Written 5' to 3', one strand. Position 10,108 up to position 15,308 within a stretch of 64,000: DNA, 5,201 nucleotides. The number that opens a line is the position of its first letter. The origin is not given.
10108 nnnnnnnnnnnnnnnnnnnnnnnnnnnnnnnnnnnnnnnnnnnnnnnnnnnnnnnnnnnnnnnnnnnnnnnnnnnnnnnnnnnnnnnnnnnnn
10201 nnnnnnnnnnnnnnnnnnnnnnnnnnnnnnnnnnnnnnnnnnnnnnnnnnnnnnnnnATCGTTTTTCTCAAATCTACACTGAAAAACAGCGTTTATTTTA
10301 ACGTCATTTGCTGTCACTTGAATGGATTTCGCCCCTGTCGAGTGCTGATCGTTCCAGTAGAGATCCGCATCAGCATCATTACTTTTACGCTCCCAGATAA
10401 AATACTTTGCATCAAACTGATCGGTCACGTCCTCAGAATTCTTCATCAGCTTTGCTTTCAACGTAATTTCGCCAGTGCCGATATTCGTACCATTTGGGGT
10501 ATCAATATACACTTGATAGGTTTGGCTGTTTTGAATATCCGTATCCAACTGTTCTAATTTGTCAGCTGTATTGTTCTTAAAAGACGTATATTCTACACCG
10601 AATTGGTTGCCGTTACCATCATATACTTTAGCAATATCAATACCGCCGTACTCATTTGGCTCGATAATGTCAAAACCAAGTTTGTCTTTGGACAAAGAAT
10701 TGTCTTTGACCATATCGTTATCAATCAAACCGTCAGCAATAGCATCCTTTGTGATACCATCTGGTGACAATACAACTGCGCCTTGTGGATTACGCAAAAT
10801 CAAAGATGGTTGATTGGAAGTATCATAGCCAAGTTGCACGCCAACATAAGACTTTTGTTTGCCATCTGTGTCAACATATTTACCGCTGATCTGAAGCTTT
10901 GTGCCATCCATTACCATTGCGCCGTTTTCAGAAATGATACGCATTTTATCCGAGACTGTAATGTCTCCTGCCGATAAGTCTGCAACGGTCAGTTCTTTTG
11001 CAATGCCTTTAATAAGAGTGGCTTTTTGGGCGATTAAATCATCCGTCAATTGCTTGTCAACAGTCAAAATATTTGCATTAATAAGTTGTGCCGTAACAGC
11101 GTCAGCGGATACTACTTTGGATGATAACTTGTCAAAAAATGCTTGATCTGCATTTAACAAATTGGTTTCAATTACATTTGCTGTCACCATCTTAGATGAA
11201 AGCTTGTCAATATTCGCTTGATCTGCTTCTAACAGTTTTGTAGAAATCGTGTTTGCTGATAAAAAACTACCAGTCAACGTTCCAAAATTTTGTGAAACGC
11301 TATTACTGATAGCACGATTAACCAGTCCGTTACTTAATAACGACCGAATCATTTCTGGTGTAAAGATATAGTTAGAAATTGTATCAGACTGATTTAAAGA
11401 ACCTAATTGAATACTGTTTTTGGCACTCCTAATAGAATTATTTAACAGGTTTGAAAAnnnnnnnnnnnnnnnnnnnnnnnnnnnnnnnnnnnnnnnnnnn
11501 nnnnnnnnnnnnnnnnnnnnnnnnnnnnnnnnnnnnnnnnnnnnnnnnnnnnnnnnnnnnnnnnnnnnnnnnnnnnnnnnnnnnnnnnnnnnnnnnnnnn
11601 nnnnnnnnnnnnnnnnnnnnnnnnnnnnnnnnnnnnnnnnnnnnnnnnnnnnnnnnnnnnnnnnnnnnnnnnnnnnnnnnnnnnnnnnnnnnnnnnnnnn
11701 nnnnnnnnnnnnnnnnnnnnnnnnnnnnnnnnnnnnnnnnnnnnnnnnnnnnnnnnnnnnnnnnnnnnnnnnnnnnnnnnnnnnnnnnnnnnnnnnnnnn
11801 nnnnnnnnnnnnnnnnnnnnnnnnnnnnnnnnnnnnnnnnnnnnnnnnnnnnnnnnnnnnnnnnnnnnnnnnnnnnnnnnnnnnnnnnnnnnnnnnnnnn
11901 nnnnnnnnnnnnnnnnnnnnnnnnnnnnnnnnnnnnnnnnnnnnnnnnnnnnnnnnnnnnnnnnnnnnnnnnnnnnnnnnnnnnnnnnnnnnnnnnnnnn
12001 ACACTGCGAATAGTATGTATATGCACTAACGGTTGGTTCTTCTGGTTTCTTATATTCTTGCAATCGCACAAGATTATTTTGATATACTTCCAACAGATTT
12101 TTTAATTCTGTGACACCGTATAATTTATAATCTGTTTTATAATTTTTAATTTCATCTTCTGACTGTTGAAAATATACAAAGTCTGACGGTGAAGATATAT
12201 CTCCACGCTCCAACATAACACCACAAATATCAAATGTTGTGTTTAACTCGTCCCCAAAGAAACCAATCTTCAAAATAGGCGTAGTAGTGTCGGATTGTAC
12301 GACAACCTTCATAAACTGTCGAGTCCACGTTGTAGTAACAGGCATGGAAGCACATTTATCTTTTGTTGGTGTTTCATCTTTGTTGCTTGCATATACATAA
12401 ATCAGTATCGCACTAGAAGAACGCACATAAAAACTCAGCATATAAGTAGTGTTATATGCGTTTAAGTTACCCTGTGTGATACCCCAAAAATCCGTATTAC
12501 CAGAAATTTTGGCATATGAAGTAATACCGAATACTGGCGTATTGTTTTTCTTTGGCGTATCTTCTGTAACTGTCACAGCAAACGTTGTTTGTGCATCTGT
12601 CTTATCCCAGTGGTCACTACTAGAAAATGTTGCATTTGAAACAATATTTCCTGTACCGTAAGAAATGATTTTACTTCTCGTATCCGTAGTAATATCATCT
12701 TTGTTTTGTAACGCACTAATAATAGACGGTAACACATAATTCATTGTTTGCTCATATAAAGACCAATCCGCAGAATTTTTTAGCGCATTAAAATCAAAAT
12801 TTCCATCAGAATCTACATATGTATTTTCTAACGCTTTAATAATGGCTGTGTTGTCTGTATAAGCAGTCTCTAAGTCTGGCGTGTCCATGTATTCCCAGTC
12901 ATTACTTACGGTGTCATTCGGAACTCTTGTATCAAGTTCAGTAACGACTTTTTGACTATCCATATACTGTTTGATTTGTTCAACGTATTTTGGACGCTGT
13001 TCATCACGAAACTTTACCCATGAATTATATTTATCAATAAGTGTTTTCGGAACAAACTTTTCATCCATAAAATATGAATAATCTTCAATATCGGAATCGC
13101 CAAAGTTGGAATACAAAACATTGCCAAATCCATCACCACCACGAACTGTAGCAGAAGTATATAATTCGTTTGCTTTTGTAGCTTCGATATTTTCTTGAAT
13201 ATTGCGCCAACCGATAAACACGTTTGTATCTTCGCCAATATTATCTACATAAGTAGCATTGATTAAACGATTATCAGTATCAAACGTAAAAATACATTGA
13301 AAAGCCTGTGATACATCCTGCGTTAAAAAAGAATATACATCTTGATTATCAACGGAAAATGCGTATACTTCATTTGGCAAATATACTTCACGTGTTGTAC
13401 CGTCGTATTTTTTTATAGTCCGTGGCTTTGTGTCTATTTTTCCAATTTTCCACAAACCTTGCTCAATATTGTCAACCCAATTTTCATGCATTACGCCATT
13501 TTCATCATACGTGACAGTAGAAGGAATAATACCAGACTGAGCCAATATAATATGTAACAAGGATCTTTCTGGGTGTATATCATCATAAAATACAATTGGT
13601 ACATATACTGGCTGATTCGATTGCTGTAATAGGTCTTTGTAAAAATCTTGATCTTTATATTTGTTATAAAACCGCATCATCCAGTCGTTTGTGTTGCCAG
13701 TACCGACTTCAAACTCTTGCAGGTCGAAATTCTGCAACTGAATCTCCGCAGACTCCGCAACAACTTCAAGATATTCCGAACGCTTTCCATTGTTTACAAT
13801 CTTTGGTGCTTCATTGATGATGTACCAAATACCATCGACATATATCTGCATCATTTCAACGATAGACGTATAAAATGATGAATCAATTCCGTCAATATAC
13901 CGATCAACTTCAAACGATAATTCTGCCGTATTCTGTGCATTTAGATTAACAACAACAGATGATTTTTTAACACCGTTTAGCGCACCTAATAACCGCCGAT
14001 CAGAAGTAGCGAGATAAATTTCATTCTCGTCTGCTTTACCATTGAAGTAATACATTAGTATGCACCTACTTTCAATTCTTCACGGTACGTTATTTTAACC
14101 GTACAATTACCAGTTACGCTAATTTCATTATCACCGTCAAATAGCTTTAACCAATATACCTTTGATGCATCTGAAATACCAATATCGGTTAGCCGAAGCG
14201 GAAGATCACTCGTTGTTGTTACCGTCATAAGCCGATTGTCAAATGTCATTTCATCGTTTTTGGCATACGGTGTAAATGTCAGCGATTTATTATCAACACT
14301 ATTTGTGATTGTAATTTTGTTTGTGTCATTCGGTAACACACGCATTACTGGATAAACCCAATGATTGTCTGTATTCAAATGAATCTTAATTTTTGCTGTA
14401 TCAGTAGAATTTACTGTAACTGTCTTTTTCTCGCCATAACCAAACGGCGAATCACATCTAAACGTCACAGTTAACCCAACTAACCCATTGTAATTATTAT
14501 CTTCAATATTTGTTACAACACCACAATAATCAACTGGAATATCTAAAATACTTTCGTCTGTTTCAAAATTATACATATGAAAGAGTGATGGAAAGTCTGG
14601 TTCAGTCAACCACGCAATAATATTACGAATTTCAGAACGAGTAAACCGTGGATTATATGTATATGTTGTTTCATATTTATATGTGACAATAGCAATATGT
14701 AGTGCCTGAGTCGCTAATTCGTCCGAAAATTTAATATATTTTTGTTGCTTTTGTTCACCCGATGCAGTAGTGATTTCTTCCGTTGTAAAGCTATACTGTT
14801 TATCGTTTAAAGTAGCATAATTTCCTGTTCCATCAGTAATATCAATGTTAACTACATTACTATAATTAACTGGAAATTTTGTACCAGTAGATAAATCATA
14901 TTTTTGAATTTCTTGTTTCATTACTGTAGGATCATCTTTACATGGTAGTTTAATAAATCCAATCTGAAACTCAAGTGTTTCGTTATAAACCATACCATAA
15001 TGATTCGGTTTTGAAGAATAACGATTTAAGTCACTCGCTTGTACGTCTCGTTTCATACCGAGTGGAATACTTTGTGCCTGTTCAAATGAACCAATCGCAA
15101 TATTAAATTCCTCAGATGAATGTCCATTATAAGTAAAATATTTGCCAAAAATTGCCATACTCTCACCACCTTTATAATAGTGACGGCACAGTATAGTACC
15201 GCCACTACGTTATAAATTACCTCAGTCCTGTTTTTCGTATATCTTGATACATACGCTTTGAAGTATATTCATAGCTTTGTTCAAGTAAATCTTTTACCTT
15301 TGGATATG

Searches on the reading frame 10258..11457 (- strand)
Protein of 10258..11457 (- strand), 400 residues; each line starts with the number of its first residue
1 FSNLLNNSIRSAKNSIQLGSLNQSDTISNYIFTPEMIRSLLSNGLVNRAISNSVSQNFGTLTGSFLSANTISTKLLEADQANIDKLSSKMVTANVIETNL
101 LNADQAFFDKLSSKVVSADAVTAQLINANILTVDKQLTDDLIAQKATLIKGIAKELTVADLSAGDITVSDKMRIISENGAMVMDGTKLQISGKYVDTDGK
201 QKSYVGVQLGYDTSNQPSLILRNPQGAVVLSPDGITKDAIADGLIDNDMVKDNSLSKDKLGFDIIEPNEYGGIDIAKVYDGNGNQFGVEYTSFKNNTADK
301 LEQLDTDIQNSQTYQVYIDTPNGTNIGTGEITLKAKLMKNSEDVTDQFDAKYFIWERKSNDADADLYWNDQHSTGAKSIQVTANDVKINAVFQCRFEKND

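Call 19: find_related_loci(query=window:10258-11457:-, collection=viral_contigs, flank=3500)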
Query window:10258-11457:- (400 aa) in viral_contigs; peptide patterns used: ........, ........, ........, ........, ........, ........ (x = any residue, [..] = any of these).
10 stretches matched a pattern, but none encodes a relative of the query by tblastn (E <= 1e-3).

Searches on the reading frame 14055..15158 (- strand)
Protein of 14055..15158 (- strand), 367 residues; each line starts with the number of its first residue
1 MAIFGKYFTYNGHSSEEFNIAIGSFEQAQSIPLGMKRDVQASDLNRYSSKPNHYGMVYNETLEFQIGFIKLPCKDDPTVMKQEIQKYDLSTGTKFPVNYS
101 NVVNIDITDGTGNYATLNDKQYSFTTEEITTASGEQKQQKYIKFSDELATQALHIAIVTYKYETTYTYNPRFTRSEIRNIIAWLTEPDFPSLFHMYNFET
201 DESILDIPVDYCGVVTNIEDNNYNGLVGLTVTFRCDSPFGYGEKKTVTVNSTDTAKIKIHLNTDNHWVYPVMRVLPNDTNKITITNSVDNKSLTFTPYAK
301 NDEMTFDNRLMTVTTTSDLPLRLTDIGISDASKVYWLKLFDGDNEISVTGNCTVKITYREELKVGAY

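Call 50: search_protein_families(library=pfam, proteins=[window:14055-15158:-], max_evalue=0.001)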
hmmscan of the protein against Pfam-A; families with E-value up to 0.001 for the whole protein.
window:14055-15158:- (367 aa): 2 families
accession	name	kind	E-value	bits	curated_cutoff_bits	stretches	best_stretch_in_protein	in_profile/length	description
PF20195.4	DUF6558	-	1.1e-16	61.6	24.1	2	3-82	1-82/140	Phage tail protein N-terminal domain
PF20753.2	DUF6558_C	-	4.9e-13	49.8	24.4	1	239-358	1-119/119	Phage tail C-terminal domain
